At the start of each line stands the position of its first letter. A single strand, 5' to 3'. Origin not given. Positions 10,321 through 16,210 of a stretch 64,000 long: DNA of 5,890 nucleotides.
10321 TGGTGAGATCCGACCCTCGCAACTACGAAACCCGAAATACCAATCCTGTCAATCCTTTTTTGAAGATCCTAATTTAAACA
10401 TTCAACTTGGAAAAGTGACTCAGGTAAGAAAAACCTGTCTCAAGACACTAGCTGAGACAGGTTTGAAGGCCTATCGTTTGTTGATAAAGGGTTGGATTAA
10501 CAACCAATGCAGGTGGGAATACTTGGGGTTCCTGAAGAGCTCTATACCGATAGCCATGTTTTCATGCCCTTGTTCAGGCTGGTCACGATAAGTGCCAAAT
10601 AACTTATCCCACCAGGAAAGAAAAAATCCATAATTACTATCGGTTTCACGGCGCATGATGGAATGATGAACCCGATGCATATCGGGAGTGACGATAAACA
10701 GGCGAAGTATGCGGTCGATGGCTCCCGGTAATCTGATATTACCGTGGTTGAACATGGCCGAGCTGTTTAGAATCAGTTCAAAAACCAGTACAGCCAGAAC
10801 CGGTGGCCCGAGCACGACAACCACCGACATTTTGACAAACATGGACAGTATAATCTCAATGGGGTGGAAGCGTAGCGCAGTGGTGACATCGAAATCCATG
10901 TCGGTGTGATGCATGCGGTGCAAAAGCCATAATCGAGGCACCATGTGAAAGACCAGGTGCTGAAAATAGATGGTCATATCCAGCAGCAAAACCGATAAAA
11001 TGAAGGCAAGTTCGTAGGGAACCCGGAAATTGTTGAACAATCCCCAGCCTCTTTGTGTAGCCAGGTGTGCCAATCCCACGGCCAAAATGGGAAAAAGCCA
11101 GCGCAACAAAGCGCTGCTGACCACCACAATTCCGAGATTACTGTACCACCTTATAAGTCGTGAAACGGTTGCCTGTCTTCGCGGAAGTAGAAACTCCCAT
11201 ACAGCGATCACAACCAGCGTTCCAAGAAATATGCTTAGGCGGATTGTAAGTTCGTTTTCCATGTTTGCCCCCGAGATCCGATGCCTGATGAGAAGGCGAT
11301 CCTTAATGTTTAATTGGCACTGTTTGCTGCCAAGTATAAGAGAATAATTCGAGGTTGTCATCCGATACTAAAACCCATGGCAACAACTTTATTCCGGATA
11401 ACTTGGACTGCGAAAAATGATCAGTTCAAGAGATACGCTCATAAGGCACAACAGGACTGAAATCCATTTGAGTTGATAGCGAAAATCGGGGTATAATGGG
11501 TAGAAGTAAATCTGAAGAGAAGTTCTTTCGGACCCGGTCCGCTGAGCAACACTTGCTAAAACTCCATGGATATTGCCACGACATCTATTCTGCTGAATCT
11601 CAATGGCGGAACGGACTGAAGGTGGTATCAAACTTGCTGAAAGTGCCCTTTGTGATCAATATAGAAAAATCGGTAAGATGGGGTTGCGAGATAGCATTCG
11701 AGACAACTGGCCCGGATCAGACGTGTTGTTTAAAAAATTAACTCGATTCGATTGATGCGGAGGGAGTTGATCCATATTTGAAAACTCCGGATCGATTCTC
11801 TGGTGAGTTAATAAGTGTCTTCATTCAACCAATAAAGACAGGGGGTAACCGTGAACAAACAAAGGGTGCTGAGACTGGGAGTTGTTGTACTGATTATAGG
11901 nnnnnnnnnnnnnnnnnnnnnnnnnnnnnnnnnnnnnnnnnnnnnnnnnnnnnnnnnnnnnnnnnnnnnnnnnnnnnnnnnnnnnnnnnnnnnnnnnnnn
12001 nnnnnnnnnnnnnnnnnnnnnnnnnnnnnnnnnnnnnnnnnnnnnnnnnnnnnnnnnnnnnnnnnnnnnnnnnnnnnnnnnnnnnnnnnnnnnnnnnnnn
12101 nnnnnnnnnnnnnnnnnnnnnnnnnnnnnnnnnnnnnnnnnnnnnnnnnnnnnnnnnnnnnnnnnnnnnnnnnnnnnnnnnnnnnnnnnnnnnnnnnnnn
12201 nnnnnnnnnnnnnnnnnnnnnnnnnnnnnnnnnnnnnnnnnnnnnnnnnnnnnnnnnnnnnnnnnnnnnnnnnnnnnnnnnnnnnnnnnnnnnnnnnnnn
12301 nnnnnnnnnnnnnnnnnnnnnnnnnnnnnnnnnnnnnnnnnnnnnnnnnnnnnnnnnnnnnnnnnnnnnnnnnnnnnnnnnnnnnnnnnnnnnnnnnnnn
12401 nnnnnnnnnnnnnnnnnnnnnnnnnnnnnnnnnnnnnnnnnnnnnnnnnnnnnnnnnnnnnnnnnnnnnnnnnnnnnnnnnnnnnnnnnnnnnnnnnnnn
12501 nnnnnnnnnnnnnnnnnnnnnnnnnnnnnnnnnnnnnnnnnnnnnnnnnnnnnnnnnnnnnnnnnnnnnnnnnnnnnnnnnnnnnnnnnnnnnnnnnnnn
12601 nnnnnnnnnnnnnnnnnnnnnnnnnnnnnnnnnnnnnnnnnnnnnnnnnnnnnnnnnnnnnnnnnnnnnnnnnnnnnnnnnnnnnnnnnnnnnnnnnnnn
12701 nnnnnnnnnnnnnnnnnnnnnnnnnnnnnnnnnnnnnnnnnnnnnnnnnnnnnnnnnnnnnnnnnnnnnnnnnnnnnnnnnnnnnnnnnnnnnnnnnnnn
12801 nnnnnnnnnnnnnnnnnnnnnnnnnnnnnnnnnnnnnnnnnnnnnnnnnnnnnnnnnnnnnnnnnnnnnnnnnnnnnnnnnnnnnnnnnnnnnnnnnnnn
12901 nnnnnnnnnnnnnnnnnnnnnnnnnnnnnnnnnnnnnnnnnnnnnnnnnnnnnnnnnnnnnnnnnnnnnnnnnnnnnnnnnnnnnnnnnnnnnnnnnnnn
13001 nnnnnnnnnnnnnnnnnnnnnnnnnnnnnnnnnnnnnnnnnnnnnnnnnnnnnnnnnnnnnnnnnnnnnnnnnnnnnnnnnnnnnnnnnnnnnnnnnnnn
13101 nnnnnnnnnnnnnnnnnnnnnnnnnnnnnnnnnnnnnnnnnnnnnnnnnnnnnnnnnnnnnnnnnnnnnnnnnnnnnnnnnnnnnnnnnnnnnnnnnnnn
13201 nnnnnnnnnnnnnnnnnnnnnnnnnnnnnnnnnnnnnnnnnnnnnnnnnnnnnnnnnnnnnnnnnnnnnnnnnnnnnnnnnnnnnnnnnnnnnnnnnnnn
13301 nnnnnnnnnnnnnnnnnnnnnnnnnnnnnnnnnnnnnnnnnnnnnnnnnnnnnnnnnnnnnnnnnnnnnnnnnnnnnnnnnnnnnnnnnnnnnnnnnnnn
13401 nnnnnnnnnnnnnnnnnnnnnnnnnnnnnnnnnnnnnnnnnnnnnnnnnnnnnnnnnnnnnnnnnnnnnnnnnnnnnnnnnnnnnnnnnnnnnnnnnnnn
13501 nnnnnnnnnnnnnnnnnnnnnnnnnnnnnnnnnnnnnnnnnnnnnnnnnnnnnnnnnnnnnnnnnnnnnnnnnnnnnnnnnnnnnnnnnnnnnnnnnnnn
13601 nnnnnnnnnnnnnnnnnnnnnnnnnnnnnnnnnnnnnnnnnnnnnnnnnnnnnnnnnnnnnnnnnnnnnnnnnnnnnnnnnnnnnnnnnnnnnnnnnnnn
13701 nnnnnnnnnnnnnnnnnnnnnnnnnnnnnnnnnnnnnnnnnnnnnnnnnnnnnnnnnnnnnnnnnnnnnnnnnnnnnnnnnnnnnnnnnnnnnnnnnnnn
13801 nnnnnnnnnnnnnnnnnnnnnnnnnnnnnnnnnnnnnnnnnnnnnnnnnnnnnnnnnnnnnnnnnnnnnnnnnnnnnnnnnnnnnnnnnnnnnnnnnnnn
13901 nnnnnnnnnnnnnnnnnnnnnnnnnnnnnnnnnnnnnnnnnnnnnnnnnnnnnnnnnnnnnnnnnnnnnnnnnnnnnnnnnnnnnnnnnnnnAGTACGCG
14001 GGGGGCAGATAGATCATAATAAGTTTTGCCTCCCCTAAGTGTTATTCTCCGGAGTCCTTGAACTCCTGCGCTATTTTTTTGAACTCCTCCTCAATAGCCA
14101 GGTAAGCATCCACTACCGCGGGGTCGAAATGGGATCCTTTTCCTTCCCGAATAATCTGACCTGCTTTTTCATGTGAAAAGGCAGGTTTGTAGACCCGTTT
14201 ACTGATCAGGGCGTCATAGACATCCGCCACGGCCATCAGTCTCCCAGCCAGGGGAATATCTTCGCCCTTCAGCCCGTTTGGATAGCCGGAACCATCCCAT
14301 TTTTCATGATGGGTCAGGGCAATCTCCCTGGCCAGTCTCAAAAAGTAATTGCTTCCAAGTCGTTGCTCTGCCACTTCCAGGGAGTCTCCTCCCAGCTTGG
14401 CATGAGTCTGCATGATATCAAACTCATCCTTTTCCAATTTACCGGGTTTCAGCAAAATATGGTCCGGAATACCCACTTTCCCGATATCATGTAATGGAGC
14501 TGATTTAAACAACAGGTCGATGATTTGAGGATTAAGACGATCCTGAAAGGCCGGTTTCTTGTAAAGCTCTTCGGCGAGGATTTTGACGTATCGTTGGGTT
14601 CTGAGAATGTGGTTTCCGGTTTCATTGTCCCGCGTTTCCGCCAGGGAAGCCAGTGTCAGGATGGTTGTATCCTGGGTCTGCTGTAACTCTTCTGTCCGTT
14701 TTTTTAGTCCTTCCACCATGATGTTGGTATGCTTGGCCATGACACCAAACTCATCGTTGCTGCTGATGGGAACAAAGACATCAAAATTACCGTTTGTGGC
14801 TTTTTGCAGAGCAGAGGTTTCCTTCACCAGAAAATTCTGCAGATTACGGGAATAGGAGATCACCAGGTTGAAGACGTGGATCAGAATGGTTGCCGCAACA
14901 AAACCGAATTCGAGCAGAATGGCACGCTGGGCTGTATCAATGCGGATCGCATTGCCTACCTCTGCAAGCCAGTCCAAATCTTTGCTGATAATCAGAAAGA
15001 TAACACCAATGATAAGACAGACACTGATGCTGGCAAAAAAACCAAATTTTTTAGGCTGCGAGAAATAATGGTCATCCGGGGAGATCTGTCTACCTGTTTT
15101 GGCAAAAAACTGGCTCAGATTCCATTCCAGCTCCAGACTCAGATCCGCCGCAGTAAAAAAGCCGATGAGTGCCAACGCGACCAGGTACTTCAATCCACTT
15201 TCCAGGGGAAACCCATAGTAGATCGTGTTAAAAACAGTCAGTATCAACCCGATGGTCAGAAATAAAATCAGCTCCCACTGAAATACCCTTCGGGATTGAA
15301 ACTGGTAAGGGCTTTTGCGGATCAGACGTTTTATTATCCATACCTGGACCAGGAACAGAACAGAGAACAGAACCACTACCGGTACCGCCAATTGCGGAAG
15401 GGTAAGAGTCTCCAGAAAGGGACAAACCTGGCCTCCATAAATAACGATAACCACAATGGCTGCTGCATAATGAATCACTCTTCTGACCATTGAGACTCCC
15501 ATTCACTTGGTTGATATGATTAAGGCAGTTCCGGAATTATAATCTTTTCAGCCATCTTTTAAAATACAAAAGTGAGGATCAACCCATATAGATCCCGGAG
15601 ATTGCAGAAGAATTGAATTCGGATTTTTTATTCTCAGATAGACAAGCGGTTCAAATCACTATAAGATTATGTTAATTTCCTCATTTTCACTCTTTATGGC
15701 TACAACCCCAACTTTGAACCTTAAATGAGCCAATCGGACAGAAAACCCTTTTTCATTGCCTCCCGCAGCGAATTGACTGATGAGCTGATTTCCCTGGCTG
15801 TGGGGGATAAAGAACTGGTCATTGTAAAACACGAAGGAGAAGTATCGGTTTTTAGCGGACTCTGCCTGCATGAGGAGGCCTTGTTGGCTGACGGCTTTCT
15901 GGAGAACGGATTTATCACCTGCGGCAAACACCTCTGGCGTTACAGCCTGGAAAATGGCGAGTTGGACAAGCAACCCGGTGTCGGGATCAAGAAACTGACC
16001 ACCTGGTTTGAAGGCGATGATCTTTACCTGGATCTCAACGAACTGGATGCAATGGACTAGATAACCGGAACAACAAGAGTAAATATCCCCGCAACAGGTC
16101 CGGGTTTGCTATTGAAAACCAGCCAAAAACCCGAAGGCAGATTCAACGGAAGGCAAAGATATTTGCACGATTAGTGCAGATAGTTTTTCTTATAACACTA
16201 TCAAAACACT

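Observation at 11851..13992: DedA/TVP38 membrane domain fused to a redox-active FAD disulfide oxidoreductase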

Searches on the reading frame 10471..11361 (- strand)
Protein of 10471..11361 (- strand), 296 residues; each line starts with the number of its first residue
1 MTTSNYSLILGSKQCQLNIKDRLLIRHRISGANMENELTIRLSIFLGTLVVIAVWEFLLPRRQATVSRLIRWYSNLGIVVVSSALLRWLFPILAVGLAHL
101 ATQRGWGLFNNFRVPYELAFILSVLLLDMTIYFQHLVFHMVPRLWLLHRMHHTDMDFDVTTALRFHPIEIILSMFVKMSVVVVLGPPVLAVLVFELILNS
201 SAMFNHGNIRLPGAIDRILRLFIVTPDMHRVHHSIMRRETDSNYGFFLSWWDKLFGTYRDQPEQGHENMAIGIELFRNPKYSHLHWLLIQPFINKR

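Call 8: search_protein_families(library=pfam, proteins=[window:10471-11361:-], max_evalue=0.001)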
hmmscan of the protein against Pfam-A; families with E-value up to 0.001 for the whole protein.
window:10471-11361:- (296 aa): 1 family
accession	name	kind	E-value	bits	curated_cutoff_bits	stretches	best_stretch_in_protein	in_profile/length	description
PF04116.19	FA_hydroxylase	-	1.3e-25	90.7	31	1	120-257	1-132/132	Fatty acid hydroxylase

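Call 47: search_protein_families(library=ncbifam, proteins=[window:10471-11361:-], max_evalue=0.00001)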
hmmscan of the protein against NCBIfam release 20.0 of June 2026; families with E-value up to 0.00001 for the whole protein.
window:10471-11361:- (296 aa): 1 family
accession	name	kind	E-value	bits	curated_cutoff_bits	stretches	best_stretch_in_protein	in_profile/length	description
NF052566.1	OrLpdHdlsOlsERhiz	equivalog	1.4e-20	73.8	475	1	42-274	36-268/293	ornithine lipid hydroxylase OlsE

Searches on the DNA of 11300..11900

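Call 77: search_rna_families(source=window, start=11300, end=11900, threshold=evalue, max_evalue=1)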
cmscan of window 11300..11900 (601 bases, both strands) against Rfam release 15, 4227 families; matches with E-value up to 1: 0.
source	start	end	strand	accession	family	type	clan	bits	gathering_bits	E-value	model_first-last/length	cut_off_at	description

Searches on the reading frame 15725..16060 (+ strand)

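Call 47: search_protein_families(library=ncbifam, proteins=[window:15725-16060:+], max_evalue=0.00001)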
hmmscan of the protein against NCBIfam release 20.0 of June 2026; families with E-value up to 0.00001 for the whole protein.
window:15725-16060:+ (111 aa): 4 families
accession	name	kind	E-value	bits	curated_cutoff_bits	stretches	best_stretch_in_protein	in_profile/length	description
NF041683.1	ant_diox_AndAb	equivalog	1.5e-08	34.8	150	1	15-84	9-79/100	anthranilate 1,2-dioxygenase ferredoxin subunit AndAb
NF007422.0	PRK09965.1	equivalog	1.5e-06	28.2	113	1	30-106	25-102/106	bifunctional 3-phenylpropionate/cinnamic acid dioxygenase ferredoxin subunit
NF042948.2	3PPDioc_HcaC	equivalog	2.8e-06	27.5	150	1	20-106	16-104/105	3-phenylpropionate/cinnamic acid dioxygenase ferredoxin subunit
TIGR02377.1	MocE_fam_FeS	subfamily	7.4e-06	25.9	136.15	1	38-85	34-81/101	MocE family 2Fe-2S type ferredoxin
